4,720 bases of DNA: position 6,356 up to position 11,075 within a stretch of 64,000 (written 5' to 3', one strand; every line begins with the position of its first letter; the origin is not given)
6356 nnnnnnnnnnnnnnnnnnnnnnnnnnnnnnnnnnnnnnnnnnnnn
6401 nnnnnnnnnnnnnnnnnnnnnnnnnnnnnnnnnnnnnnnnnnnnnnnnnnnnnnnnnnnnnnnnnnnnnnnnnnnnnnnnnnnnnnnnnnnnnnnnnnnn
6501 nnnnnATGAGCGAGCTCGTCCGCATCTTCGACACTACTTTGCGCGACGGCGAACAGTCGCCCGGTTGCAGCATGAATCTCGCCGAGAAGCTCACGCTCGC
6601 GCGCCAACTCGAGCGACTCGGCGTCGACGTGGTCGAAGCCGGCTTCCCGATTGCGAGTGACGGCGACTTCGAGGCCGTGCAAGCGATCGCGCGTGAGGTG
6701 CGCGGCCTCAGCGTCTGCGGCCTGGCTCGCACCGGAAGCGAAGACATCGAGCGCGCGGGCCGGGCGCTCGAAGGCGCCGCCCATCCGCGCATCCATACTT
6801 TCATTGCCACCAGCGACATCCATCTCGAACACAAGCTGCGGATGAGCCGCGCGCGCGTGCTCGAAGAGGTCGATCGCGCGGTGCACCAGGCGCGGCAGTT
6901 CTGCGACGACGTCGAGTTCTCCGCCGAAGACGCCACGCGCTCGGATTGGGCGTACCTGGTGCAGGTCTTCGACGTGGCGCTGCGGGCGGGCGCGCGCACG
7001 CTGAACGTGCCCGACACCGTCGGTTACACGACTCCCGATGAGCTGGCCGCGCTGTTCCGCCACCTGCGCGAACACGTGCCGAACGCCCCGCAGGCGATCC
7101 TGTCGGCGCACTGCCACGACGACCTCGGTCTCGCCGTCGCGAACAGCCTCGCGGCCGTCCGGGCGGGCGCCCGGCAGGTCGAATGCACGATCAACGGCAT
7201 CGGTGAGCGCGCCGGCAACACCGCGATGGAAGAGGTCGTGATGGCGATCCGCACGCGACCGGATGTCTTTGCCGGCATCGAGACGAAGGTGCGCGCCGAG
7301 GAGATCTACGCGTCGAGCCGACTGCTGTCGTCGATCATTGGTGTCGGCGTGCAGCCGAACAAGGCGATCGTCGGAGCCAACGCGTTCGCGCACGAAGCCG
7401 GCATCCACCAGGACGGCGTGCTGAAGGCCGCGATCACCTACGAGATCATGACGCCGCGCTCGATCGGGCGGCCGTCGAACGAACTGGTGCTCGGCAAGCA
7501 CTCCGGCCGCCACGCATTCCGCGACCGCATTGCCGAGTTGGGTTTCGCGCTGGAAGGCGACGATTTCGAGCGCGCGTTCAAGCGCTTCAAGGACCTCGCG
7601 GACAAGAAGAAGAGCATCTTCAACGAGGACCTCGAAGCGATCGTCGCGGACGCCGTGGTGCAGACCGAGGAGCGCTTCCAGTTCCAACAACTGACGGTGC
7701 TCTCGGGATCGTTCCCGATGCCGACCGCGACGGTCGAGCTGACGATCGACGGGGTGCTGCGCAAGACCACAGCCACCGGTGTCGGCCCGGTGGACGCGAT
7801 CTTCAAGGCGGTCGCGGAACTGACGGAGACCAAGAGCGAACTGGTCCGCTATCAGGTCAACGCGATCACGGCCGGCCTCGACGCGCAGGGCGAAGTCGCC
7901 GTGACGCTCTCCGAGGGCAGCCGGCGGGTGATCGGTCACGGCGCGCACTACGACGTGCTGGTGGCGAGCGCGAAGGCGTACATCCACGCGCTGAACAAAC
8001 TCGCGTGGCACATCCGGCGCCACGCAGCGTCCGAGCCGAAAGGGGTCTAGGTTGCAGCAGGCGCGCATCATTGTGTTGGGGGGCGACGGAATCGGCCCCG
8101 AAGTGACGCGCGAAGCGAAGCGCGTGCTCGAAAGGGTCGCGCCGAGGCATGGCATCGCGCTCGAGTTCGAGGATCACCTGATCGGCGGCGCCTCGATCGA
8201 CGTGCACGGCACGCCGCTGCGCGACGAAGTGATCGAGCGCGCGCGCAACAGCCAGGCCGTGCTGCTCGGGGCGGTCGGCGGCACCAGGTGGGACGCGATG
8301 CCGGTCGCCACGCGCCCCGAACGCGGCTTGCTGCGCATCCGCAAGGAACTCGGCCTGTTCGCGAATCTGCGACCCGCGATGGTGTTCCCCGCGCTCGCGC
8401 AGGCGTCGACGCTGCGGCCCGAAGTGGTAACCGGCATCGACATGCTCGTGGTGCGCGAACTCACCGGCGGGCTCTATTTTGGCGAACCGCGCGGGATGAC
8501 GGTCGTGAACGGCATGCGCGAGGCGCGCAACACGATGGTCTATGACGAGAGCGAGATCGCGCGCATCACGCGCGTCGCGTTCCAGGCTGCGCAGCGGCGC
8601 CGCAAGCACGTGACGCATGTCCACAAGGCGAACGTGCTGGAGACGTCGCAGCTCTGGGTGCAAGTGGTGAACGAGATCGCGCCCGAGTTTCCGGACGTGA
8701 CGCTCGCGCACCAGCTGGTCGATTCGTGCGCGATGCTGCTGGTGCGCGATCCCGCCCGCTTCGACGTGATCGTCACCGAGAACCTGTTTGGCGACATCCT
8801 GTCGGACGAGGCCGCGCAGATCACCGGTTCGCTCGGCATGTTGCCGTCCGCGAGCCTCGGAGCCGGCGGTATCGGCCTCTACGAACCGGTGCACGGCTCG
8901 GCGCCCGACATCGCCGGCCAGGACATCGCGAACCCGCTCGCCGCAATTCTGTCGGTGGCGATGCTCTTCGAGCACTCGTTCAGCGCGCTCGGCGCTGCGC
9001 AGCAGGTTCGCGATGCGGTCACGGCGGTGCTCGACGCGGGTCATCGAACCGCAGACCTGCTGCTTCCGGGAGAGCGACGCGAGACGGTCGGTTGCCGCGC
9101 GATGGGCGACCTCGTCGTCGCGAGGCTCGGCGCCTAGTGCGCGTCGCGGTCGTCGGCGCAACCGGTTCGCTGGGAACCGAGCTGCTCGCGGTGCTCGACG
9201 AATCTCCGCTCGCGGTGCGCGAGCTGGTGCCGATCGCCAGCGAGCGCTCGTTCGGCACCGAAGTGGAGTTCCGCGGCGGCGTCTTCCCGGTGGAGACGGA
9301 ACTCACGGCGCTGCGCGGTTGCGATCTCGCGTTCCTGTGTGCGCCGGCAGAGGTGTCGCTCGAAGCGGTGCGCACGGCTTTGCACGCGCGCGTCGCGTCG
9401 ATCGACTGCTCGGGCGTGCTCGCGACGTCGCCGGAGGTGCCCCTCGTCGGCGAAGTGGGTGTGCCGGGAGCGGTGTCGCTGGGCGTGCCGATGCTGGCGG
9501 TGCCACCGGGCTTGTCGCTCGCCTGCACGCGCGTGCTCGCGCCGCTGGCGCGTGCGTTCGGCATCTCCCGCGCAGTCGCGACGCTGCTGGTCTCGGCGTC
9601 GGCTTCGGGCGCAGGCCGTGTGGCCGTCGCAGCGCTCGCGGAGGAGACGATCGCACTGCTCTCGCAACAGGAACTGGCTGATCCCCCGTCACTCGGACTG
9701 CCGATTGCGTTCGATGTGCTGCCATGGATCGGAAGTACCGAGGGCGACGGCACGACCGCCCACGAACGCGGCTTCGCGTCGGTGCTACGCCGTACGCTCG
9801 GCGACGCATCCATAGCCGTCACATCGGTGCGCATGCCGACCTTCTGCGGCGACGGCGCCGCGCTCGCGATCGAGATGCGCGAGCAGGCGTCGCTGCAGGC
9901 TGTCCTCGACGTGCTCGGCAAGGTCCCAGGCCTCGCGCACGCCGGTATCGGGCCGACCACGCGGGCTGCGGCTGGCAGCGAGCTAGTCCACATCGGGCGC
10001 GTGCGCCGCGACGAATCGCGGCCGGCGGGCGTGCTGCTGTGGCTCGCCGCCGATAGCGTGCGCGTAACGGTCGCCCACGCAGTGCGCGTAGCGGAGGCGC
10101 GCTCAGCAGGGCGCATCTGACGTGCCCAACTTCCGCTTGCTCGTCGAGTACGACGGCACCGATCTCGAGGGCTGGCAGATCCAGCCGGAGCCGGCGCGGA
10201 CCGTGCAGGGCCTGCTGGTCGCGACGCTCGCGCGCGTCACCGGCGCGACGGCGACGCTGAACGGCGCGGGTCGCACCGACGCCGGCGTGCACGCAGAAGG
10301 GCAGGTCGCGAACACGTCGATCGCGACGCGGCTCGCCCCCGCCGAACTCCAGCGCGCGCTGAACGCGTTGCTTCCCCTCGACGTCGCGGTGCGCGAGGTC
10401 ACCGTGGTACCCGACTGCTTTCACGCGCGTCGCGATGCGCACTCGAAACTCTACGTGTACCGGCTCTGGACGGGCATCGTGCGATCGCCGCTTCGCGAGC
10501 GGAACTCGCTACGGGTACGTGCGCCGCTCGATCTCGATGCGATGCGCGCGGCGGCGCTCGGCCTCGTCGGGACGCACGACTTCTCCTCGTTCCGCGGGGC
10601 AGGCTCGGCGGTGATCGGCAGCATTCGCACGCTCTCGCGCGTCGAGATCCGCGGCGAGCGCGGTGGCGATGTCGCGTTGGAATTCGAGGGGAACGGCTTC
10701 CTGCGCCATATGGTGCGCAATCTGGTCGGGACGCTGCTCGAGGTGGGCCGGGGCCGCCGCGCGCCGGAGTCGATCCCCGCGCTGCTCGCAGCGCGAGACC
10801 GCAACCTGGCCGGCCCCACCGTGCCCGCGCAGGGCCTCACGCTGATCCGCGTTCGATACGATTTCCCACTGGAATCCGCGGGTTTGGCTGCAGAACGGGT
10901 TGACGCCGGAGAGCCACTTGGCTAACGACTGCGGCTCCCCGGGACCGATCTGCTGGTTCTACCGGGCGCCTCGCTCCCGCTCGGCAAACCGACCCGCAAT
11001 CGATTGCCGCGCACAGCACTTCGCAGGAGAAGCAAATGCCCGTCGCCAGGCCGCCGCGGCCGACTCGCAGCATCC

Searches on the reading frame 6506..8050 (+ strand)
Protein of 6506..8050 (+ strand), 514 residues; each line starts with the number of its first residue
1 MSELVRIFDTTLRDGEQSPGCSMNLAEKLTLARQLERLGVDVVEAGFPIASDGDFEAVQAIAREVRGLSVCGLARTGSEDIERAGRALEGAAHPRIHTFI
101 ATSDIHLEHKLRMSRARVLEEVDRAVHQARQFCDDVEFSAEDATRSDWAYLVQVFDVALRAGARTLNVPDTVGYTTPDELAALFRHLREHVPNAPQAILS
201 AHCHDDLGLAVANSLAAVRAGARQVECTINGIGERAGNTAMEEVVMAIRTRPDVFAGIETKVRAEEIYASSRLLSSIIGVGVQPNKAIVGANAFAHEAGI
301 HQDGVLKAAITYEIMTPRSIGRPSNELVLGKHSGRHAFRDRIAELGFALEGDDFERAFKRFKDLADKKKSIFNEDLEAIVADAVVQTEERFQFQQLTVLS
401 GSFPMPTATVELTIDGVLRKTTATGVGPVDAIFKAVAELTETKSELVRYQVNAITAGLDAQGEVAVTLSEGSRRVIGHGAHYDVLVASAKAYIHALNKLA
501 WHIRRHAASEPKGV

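Call 38: search_protein_families(library=pfam, proteins=[window:6506-8050:+], max_evalue=0.0001)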
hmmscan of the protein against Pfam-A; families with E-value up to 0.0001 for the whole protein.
window:6506-8050:+ (514 aa): 3 families
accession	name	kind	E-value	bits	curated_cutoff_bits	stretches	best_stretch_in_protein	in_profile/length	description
PF00682.25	HMGL-like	-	2.9e-90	302.6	29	1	5-272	2-258/260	HMGL-like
PF08502.15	LeuA_dimer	-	1.7e-36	125.5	24.9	1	371-499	2-130/131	LeuA allosteric (dimerisation) domain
PF22617.1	HCS_D2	-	1.1e-28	99.9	27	1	288-369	1-82/82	Homocitrate synthase post-HMGL domain-like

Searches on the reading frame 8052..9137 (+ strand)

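Call 38: search_protein_families(library=pfam, proteins=[window:8052-9137:+], max_evalue=0.0001)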
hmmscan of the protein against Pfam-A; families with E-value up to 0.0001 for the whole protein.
window:8052-9137:+ (361 aa): 1 family
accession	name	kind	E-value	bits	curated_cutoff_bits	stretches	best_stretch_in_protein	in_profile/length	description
PF00180.25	Iso_dh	-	3.9e-133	444.5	27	1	6-355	2-348/348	Isocitrate/isopropylmalate dehydrogenase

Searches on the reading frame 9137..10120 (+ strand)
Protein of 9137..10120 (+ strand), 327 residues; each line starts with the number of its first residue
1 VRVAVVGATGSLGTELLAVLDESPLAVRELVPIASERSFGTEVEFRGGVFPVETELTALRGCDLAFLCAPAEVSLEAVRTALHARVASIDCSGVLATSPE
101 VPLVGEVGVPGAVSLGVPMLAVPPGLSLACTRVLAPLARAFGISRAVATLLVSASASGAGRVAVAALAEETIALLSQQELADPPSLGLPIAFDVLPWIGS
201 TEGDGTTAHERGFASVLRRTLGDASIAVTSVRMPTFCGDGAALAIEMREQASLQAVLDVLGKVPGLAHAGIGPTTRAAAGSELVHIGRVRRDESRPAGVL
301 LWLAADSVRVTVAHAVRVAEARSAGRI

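Call 38: search_protein_families(library=pfam, proteins=[window:9137-10120:+], max_evalue=0.0001)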
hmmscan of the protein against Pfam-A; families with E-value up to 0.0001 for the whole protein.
window:9137-10120:+ (327 aa): 2 families
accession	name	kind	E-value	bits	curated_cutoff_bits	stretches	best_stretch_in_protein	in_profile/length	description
PF02774.23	Semialdhyde_dhC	-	2.7e-20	73.7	26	1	134-309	1-183/184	Semialdehyde dehydrogenase, dimerisation domain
PF01118.30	Semialdhyde_dh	-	1.2e-16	61.6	26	1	2-104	1-109/121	Semialdehyde dehydrogenase, NAD binding domain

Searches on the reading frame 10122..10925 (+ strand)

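Call 38: search_protein_families(library=pfam, proteins=[window:10122-10925:+], max_evalue=0.0001)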
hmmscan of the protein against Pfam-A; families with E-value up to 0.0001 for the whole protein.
window:10122-10925:+ (267 aa): 1 family
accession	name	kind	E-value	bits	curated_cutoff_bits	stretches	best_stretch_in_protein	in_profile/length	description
PF01416.25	PseudoU_synth_1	-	1.1e-40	138.9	23.3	2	144-247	1-108/108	tRNA pseudouridine synthase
